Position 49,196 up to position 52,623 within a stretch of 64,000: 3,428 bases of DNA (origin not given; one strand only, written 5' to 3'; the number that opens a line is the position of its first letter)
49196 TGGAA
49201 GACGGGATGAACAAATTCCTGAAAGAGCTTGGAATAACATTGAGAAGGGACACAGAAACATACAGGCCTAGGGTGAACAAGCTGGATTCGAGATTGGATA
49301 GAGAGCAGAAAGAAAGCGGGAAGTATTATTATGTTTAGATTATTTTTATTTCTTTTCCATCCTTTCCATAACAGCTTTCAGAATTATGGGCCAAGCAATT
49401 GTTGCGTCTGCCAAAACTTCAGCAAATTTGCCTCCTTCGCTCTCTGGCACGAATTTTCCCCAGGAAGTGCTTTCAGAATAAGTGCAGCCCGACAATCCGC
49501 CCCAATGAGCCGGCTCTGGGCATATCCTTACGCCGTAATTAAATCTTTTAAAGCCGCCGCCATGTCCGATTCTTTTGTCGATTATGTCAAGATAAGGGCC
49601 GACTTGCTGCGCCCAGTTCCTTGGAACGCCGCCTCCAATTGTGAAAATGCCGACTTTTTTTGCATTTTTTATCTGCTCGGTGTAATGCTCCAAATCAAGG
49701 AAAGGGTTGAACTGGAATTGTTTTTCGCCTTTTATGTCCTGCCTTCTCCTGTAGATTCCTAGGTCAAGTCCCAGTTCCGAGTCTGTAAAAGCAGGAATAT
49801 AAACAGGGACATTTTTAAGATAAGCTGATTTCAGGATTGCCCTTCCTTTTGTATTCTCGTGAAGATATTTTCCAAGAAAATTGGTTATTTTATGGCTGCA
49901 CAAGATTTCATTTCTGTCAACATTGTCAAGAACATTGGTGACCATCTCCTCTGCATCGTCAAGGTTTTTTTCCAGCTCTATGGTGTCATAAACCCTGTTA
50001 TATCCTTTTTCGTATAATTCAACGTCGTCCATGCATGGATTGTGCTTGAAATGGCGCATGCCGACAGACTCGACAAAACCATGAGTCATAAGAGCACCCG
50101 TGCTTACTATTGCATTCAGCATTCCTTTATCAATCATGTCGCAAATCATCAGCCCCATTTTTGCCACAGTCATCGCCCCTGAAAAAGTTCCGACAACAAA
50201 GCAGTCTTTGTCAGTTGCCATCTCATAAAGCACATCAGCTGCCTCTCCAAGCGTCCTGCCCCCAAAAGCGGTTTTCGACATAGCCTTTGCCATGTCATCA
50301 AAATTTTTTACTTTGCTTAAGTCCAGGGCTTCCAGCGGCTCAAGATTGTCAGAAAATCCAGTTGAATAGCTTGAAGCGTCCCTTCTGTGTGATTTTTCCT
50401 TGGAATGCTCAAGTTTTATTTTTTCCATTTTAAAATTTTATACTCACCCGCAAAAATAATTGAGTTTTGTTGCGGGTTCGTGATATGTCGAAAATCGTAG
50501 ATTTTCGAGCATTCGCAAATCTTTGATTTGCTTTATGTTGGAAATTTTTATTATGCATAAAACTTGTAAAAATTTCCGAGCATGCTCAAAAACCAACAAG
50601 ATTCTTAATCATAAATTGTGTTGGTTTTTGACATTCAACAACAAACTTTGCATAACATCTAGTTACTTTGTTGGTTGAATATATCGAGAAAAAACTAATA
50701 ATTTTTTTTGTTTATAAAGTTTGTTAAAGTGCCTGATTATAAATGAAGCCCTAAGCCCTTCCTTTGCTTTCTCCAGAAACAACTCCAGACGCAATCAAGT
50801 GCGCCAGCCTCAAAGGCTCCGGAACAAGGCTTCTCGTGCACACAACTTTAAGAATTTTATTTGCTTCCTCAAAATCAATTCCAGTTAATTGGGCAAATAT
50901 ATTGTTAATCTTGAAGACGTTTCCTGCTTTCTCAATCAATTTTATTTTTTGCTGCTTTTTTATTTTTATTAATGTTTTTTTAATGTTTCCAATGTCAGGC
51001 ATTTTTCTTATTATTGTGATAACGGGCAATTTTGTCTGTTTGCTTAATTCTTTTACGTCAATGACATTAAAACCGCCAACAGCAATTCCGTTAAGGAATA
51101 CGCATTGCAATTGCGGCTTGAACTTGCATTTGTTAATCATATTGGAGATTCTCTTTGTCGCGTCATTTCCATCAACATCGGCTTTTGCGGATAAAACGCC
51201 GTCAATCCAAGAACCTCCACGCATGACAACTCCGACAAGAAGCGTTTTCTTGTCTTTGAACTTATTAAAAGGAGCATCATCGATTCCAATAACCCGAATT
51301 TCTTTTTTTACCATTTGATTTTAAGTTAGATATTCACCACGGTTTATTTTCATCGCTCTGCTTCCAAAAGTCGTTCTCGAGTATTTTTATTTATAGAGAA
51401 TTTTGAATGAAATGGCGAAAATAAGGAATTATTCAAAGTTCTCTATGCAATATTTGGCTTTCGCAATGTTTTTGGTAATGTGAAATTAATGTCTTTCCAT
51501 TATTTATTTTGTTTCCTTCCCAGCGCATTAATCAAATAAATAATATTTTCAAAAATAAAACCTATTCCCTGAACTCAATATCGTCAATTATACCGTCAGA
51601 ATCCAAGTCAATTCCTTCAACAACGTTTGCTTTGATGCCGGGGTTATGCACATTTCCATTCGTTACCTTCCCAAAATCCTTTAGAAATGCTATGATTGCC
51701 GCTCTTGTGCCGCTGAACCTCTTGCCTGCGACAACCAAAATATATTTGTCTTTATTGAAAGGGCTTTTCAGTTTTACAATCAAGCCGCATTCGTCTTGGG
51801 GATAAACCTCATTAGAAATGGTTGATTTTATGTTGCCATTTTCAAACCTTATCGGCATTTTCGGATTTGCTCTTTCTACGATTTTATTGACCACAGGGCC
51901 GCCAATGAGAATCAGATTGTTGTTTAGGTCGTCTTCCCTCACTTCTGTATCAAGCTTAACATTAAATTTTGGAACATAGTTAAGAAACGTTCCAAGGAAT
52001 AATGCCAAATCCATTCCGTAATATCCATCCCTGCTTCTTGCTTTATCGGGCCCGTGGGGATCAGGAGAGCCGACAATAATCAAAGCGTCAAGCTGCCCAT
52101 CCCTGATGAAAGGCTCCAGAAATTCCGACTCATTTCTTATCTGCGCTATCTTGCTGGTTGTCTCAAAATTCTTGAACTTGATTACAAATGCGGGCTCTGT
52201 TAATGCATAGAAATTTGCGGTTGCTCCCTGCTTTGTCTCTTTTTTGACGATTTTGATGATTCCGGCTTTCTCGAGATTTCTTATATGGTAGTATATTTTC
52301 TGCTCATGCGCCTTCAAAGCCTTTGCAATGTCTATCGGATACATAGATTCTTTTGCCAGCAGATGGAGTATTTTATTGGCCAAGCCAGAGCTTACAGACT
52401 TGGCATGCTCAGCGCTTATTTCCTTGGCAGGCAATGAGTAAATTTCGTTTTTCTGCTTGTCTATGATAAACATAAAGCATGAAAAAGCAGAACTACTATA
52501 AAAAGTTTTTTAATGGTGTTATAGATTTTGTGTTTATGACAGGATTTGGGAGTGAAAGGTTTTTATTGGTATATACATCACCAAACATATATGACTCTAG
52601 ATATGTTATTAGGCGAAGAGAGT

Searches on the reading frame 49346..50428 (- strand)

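Call 53: search_protein_families(library=pfam, proteins=[window:49346-50428:-], max_evalue=0.001)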
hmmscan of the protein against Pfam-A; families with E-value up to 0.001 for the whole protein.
window:49346-50428:- (360 aa): 1 family
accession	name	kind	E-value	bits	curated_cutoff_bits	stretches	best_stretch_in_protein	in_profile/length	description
PF01916.23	DS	-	3.2e-78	263.4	27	1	46-352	2-287/288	Deoxyhypusine synthase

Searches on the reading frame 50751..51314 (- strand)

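Call 87: search_protein_families(library=pfam, proteins=[window:50751-51314:-], max_evalue=0.001)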
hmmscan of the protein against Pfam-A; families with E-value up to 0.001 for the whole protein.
window:50751-51314:- (187 aa): 1 family
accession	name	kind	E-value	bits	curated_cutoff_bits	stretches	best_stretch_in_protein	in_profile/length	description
PF01949.23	Endo_dU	-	1.8e-59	200.6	32.7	1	4-178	1-181/182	Endonuclease dU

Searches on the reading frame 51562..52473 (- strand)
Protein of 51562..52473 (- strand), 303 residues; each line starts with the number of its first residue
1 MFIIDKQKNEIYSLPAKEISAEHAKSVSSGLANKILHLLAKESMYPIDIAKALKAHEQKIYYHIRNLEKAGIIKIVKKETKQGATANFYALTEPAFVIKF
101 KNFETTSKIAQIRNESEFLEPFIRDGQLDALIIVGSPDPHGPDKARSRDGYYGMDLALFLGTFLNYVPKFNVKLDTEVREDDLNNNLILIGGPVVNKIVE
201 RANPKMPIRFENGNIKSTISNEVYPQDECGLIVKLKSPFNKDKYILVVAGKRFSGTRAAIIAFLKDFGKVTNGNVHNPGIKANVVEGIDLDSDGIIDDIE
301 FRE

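Call 53: search_protein_families(library=pfam, proteins=[window:51562-52473:-], max_evalue=0.001)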
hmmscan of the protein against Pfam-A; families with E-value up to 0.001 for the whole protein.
window:51562-52473:- (303 aa): 5 families
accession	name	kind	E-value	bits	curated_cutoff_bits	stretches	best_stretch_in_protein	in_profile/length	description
PF05124.17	S_layer_C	-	1.8e-13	50.9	23.9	1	172-265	97-175/177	S-layer like family, outer domain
PF12840.13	HTH_20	-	3.2e-07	30.6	27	1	35-75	9-50/51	Helix-turn-helix domain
PF01022.26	HTH_5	-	5.7e-07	29.7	22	1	34-74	6-46/47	Bacterial regulatory protein, arsR family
PF03551.20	PadR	-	6.7e-06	26.4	27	1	35-93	1-67/75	Transcriptional regulator PadR-like family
PF01978.25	TrmB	-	0.00012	22.3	25.6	1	37-81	16-60/68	Sugar-specific transcriptional regulator TrmB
